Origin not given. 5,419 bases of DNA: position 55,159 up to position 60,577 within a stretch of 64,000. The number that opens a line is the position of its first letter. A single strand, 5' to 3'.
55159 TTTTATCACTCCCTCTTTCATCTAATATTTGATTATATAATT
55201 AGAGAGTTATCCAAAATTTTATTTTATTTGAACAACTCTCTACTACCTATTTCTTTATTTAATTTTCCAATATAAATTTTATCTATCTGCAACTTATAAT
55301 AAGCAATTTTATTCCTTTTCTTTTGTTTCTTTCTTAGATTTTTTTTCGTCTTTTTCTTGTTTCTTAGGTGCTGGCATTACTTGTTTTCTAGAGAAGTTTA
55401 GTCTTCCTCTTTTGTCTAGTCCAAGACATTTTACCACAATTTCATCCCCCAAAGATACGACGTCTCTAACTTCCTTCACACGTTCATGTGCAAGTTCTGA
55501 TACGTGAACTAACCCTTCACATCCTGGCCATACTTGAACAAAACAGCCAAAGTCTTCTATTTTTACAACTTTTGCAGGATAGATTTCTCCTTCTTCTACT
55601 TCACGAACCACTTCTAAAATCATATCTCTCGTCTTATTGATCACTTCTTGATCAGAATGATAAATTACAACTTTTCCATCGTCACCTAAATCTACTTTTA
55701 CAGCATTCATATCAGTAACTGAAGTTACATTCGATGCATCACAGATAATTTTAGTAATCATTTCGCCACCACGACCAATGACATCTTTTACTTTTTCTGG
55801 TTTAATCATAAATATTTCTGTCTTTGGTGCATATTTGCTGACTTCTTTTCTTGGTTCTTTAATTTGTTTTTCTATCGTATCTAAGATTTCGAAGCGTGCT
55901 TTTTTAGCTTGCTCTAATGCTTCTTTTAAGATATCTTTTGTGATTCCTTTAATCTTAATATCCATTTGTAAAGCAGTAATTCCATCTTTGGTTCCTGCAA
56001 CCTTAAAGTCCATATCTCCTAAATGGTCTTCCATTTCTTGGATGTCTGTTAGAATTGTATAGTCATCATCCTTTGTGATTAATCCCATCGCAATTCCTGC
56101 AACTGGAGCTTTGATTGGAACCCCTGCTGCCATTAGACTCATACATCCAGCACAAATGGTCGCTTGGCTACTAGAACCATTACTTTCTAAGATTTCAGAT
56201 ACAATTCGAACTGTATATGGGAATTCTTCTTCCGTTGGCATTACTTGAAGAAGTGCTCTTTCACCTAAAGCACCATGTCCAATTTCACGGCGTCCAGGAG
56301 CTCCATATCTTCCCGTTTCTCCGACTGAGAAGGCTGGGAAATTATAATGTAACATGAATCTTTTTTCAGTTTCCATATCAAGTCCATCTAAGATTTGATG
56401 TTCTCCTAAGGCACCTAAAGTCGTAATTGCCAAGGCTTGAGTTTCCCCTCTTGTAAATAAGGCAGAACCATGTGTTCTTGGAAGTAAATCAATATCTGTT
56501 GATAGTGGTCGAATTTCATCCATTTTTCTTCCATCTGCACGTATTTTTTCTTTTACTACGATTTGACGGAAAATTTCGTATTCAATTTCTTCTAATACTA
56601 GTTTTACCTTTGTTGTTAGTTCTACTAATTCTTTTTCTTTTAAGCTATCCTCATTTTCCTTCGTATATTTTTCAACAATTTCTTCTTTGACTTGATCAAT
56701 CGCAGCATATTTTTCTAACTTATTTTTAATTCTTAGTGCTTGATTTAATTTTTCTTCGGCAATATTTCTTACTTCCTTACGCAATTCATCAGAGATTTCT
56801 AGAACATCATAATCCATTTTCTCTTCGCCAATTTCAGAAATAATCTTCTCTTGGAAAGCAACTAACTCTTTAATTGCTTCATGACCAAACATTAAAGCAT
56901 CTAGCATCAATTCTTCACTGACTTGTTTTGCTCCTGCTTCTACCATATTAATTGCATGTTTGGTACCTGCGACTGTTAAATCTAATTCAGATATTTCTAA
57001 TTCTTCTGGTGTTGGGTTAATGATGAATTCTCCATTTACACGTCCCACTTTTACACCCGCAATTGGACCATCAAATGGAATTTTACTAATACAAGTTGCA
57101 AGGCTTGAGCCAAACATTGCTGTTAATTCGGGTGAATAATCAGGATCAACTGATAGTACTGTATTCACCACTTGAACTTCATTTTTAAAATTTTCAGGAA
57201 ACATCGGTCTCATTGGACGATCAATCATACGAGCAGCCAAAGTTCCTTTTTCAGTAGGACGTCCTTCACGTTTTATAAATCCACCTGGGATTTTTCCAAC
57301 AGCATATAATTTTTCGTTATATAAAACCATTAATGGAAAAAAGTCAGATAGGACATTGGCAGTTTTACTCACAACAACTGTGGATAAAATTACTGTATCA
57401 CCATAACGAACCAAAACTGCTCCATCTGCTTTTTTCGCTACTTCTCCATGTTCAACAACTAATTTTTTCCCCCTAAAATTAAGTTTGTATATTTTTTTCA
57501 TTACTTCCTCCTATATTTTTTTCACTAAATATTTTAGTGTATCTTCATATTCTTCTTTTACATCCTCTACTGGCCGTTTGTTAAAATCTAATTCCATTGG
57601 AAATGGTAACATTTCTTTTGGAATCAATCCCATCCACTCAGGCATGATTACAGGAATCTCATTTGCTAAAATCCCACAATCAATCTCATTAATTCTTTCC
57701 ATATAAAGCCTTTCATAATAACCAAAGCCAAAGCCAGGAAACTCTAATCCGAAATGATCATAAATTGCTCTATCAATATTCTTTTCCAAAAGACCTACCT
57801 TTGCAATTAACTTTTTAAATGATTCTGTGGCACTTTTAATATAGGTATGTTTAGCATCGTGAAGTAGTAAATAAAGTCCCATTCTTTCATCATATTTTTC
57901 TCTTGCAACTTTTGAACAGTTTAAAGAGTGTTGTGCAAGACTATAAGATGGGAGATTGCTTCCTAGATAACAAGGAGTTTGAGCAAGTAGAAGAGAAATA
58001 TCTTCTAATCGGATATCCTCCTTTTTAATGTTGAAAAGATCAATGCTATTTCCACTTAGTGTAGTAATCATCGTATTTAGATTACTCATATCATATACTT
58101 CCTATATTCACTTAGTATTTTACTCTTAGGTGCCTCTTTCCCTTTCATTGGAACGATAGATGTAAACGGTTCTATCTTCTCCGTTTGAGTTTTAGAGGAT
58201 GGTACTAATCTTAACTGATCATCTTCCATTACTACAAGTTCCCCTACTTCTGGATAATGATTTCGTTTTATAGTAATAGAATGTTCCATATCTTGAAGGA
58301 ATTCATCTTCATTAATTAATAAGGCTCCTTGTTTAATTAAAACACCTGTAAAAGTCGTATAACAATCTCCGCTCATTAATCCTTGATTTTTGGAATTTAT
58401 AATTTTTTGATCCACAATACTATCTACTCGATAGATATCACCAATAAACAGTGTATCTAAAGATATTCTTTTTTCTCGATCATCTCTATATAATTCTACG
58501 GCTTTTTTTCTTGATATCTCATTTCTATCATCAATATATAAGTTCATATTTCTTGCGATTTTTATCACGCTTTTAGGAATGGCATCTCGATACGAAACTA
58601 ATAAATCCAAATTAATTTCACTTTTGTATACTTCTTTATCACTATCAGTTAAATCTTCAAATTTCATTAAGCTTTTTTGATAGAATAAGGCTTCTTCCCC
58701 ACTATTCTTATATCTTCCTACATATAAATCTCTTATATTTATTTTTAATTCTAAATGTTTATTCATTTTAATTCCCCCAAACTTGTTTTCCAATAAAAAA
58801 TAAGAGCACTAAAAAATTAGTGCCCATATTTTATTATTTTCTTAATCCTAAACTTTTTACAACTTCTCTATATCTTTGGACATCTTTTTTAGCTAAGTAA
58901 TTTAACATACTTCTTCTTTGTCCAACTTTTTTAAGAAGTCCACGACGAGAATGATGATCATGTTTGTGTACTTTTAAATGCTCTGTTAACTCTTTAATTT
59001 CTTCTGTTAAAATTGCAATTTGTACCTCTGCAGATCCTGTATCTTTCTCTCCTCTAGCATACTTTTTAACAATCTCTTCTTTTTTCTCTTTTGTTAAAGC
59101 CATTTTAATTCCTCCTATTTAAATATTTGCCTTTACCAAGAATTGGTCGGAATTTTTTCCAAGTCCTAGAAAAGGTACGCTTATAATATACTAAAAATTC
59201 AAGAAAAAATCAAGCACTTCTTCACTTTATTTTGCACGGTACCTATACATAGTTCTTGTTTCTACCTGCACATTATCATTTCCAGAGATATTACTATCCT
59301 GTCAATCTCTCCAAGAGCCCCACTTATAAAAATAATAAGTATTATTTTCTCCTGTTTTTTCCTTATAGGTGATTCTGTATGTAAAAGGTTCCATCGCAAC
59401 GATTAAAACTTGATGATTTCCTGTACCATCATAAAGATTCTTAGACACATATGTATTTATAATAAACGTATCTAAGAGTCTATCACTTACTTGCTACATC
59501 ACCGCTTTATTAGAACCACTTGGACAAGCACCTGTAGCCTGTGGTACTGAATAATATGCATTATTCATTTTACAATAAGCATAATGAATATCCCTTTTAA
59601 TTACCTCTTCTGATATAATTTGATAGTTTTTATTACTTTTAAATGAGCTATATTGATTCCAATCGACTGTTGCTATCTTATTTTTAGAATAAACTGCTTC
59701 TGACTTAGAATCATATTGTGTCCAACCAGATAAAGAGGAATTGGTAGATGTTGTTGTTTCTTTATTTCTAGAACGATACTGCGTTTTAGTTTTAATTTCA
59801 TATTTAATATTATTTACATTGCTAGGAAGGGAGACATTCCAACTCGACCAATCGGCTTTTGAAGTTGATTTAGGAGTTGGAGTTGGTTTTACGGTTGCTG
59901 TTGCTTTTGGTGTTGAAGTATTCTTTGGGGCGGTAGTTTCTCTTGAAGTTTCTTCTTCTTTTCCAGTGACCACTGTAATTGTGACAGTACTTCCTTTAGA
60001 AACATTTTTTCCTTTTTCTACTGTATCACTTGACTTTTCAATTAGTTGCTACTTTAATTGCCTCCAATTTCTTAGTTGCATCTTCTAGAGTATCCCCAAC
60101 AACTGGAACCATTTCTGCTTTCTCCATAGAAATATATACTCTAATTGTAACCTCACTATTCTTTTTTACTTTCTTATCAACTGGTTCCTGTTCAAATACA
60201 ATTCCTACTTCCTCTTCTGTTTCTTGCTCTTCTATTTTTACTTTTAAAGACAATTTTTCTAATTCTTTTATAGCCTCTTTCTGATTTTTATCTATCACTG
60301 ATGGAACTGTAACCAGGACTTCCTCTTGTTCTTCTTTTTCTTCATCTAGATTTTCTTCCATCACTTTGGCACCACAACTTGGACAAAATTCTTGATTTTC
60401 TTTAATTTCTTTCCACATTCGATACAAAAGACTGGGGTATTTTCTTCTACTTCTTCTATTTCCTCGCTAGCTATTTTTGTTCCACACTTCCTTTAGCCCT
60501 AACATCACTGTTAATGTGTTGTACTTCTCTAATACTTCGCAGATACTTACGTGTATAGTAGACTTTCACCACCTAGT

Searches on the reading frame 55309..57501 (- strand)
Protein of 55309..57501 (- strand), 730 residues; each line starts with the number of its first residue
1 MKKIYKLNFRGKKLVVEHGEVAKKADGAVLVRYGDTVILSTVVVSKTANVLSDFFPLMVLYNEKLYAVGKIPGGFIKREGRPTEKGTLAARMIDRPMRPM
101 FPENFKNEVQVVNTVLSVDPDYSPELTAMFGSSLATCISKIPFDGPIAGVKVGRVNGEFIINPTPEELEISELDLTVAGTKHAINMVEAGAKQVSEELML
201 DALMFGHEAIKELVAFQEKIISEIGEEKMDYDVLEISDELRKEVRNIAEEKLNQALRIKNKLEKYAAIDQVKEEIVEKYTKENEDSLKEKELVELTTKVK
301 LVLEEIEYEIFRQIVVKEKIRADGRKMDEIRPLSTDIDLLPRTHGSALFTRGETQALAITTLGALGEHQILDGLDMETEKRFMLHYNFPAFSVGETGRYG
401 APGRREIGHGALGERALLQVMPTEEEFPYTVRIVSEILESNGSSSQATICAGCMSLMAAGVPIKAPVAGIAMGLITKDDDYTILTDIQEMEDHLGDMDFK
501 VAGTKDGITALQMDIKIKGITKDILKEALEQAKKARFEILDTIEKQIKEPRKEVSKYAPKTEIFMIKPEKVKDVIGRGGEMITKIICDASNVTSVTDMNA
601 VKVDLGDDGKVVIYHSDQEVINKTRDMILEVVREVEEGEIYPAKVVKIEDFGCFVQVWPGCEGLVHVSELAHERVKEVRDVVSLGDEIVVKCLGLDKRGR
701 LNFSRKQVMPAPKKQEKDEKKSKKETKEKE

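Call 7: search_protein_families(library=pfam, proteins=[window:55309-57501:-], max_evalue=0.001)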
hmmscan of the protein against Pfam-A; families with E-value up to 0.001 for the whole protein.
window:55309-57501:- (730 aa): 5 families
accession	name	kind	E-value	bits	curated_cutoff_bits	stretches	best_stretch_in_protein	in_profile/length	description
PF01138.27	RNase_PH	-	9.2e-51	172.1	25.5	2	12-142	3-130/130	3' exoribonuclease family, domain 1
PF03725.20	RNase_PH_C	-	3.7e-27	94.5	20.8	2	145-209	1-67/67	3' exoribonuclease family, domain 2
PF00575.29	S1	-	2.5e-14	53.8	22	1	635-706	2-74/74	S1 RNA binding domain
PF03726.19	PNPase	-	3.6e-14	53.4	24.6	1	239-326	1-81/81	Polyribonucleotide nucleotidyltransferase, RNA binding domain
PF00013.35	KH_1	-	0.00039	20.5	21.5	0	562-629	2-65/66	KH domain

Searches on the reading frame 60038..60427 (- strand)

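Call 88: search_protein_families(library=ncbifam, proteins=[window:60038-60427:-], max_evalue=0.01)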
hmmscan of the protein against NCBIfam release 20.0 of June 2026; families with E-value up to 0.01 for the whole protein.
window:60038-60427:- (129 aa): 1 family
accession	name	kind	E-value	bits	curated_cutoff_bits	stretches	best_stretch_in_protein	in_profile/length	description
NF033483.0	PknB_PASTA_kin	equivalog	2.2e-10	40.2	450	1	32-126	364-455/563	Stk1 family PASTA domain-containing Ser/Thr kinase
